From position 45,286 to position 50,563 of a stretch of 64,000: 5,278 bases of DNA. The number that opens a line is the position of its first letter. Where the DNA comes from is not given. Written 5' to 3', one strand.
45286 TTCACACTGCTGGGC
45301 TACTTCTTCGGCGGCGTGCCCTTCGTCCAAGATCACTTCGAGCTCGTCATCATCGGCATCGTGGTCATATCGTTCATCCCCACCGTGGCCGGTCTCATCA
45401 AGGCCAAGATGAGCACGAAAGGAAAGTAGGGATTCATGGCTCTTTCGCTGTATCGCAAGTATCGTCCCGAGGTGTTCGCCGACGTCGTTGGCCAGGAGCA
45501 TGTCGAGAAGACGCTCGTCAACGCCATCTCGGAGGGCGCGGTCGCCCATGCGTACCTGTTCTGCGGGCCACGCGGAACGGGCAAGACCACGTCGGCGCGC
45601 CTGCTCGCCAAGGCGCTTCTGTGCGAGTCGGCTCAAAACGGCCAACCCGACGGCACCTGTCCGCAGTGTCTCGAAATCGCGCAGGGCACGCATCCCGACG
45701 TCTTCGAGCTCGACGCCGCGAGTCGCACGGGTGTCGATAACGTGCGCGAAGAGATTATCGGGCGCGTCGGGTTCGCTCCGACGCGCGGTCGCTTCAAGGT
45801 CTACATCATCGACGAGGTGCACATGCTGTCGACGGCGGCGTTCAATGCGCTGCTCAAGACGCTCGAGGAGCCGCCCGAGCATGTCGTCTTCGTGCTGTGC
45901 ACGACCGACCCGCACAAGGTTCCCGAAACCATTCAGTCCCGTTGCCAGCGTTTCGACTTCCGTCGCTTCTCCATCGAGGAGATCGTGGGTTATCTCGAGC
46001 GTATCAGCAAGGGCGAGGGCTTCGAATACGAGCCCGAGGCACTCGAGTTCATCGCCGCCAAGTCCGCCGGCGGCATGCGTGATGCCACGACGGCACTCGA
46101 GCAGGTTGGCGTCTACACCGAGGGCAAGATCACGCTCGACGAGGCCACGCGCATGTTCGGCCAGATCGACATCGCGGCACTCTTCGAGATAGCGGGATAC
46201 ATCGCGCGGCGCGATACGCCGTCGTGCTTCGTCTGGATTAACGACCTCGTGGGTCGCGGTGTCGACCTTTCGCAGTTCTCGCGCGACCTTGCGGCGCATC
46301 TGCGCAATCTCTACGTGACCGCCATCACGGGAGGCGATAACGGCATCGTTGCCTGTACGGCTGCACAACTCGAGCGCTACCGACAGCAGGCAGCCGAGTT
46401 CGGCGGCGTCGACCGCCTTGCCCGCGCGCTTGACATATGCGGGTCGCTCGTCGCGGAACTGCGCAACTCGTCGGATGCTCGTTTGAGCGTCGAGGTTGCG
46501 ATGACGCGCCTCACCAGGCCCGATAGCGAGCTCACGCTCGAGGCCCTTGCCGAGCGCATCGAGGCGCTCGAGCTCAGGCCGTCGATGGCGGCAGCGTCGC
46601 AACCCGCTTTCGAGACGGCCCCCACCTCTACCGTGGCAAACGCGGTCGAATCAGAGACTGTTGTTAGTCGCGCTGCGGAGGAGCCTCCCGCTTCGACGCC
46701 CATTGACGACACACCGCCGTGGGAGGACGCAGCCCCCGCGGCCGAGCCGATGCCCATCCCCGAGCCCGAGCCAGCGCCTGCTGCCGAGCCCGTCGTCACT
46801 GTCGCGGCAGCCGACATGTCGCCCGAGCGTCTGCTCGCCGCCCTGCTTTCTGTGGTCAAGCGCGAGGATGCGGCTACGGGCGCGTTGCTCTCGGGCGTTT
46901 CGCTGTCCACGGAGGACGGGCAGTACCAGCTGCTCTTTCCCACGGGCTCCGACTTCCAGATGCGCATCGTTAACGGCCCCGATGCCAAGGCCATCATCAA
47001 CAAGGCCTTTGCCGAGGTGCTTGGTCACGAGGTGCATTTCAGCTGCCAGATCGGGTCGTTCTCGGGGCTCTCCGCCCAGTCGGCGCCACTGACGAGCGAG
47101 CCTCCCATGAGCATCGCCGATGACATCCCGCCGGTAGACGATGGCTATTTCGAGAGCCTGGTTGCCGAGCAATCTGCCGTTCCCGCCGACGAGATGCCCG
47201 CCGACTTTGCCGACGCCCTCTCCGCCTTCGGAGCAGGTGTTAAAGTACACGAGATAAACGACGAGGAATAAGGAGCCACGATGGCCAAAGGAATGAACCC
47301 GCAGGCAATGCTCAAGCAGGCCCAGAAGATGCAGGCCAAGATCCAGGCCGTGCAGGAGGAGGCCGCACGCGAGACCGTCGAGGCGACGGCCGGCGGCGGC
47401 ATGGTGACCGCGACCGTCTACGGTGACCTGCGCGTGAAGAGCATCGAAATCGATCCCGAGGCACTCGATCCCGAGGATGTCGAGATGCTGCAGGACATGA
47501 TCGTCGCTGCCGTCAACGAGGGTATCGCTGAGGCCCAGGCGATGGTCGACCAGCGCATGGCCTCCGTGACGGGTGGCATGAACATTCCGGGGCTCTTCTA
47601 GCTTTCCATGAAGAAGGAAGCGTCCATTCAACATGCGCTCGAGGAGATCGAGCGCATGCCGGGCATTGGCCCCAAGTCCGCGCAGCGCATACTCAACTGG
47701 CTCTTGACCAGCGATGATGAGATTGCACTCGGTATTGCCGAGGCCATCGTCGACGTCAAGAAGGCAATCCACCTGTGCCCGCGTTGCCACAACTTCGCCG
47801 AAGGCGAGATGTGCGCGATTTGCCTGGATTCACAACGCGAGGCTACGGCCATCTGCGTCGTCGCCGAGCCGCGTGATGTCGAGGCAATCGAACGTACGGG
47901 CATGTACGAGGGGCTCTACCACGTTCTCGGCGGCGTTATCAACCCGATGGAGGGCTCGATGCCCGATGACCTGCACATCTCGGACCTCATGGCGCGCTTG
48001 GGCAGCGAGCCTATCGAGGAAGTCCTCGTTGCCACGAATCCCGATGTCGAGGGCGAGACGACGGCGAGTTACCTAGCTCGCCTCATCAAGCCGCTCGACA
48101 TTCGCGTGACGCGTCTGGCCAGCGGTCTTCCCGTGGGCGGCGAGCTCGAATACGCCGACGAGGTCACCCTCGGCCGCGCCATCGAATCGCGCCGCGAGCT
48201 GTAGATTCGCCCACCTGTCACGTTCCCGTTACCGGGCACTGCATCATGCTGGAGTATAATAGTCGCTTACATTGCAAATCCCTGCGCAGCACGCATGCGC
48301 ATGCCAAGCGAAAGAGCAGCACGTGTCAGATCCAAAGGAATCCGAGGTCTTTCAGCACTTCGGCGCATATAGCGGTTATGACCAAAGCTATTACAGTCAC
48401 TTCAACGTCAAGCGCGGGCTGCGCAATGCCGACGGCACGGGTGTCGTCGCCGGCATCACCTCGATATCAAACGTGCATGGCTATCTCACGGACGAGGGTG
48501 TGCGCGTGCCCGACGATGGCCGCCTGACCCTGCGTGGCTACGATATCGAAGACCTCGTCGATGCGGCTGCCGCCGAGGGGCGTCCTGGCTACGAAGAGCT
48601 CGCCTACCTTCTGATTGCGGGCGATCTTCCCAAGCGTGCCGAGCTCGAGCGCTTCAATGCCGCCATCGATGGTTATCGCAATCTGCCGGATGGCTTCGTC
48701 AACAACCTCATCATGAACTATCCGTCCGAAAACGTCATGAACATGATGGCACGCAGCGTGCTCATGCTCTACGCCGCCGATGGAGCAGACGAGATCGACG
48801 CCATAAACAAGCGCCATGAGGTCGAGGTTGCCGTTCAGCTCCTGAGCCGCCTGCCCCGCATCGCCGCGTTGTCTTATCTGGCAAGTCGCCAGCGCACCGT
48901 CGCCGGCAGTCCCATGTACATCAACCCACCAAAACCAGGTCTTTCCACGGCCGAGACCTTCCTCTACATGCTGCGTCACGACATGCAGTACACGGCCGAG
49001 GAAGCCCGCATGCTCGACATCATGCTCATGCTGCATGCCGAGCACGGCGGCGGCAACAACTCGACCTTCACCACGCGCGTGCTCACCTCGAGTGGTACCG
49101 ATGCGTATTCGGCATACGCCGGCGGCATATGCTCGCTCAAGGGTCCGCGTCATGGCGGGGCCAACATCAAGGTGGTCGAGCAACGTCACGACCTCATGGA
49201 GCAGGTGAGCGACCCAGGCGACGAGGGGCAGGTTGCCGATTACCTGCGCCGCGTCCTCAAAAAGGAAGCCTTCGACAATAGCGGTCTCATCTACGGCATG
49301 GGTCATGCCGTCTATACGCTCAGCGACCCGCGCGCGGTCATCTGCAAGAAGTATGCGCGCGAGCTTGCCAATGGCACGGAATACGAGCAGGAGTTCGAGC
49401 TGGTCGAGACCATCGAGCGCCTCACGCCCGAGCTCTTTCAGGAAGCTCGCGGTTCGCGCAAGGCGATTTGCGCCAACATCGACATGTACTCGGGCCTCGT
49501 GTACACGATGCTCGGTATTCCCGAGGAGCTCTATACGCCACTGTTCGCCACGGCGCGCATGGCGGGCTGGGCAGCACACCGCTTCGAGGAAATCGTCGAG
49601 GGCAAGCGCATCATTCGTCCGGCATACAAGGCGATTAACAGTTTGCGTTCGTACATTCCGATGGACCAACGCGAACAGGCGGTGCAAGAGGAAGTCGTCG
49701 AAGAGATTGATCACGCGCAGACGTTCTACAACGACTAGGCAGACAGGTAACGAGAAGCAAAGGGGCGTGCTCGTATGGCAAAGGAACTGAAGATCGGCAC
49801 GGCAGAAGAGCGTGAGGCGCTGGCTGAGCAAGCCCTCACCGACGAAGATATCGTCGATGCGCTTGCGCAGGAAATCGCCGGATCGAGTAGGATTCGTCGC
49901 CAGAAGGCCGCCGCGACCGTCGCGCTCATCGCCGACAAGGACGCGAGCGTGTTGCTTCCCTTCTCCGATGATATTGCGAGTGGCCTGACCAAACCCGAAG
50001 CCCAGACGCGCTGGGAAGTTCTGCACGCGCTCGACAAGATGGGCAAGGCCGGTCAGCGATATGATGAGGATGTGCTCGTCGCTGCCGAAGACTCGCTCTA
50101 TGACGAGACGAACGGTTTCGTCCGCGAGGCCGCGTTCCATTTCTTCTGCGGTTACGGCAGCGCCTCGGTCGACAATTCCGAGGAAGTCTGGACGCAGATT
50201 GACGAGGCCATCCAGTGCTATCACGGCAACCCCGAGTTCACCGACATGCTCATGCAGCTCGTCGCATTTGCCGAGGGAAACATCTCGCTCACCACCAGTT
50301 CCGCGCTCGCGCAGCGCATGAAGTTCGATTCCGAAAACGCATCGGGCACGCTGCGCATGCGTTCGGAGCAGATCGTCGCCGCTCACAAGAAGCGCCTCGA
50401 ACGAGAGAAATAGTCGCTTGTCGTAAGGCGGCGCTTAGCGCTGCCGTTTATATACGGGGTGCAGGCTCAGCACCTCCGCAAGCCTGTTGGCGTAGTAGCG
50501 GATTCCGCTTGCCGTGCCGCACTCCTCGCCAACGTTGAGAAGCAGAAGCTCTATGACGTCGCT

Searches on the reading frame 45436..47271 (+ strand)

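Call 15: search_protein_families(library=pfam, proteins=[window:45436-47271:+], max_evalue=0.001)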
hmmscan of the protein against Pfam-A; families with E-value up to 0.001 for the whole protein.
window:45436-47271:+ (611 aa): 10 families
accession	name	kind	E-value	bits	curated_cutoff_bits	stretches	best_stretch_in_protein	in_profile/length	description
PF13177.12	DNA_pol3_delta2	-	1.6e-45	155.5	27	1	19-177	1-159/161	DNA polymerase III, delta subunit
PF00004.35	AAA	-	1.2e-11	45.6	21.2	1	41-175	2-125/131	ATPase family associated with various cellular activities (AAA)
PF12169.13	DNA_pol3_gamma3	-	4.8e-11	43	24.4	1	233-364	2-136/143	DNA polymerase III subunits gamma and tau domain III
PF13401.12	AAA_22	-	7.2e-08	33.2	27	1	40-156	8-122/130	AAA domain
PF22608.2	DNAX_ATPase_lid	-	8.5e-08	32.3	27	1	183-224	2-43/49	DNA polymerase III clamp loader subunit, ATPase lid domain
PF13604.12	AAA_30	-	1.4e-05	25.4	27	1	41-153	22-122/191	AAA domain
PF05496.18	RuvB_N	-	2.9e-05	24.3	27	0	10-64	2-60/159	Holliday junction DNA helicase RuvB P-loop domain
PF07728.20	AAA_5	-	8.9e-05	23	22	0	41-146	3-93/139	AAA domain (dynein-related subfamily)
PF13191.12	AAA_16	-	0.00021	22.3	32.6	0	26-152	14-166/167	AAA ATPase domain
PF01078.27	Mg_chelatase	-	0.00043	20.2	20.3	1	14-65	2-49/207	Magnesium chelatase, subunit ChlI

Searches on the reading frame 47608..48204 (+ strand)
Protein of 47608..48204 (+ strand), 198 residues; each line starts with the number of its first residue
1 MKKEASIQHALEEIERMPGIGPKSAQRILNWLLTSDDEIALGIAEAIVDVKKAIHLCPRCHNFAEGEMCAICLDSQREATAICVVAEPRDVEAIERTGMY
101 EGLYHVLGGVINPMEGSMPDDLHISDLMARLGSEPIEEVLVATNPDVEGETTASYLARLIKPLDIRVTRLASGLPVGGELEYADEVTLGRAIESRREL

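Call 15: search_protein_families(library=pfam, proteins=[window:47608-48204:+], max_evalue=0.001)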
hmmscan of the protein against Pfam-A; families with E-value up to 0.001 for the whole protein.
window:47608-48204:+ (198 aa): 5 families
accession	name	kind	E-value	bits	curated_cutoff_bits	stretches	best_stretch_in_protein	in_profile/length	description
PF13662.12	Toprim_4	-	9.1e-23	80.7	25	1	81-171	2-85/85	Toprim domain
PF21175.2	RecR_C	-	3.4e-13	49.2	22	1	173-196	1-24/24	RecR, C-terminal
PF21176.3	RecR_HhH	-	5.5e-11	42.6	27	1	8-50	2-44/45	RecR, helix-hairpin-helix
PF01751.28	Toprim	-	1.8e-10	41.3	23.1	1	82-167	2-93/96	Toprim domain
PF02132.21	RecR_ZnF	-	2e-07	31.1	22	1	54-74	1-21/21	RecR, Cys4-zinc finger domain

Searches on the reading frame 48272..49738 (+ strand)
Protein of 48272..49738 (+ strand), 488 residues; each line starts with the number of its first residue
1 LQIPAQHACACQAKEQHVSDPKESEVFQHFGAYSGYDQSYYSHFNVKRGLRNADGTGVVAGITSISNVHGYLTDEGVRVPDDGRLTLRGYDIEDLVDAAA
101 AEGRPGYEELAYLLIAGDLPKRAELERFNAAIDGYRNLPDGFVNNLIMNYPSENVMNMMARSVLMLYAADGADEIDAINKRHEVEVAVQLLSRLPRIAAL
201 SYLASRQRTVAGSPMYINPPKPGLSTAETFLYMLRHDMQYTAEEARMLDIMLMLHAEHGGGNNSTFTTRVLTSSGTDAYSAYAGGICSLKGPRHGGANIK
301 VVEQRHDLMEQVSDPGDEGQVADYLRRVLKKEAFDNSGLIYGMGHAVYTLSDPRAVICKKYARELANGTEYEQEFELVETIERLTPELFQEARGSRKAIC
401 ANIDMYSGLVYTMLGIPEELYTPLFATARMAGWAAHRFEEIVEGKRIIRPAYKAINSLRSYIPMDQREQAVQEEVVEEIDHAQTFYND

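Call 15: search_protein_families(library=pfam, proteins=[window:48272-49738:+], max_evalue=0.001)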
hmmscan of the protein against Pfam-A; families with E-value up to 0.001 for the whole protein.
window:48272-49738:+ (488 aa): 1 family
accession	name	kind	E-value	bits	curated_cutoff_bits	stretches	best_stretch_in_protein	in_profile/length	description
PF00285.26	Citrate_synt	-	7.8e-111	371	27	1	56-451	3-357/357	Citrate synthase, C-terminal domain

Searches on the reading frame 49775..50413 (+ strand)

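Call 3: search_protein_families(library=pfam, proteins=[window:49775-50413:+], max_evalue=1)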
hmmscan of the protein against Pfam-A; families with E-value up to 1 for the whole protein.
window:49775-50413:+ (212 aa): 3 families
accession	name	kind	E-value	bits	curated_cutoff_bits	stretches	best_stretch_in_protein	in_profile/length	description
PF13646.12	HEAT_2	-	0.00035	21.2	27.7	1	28-120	2-83/88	HEAT repeats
PF21984.2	DnaD_N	-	0.044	14.4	27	1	158-194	21-57/101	DnaD N-terminal domain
PF13675.11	PilJ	-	0.1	13.1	26.6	0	188-203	14-34/114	Type IV pili methyl-accepting chemotaxis transducer N-term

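Call 4: search_protein_families(library=ncbifam, proteins=[window:49775-50413:+], max_evalue=1)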
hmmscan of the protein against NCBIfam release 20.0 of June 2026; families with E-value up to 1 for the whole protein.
window:49775-50413:+ (212 aa): 0 families

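Call 73: search_protein_families(library=padloc, proteins=[window:49775-50410:+], max_evalue=0.01)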
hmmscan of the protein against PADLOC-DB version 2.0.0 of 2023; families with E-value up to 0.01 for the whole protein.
window:49775-50410:+ (212 aa): 0 families
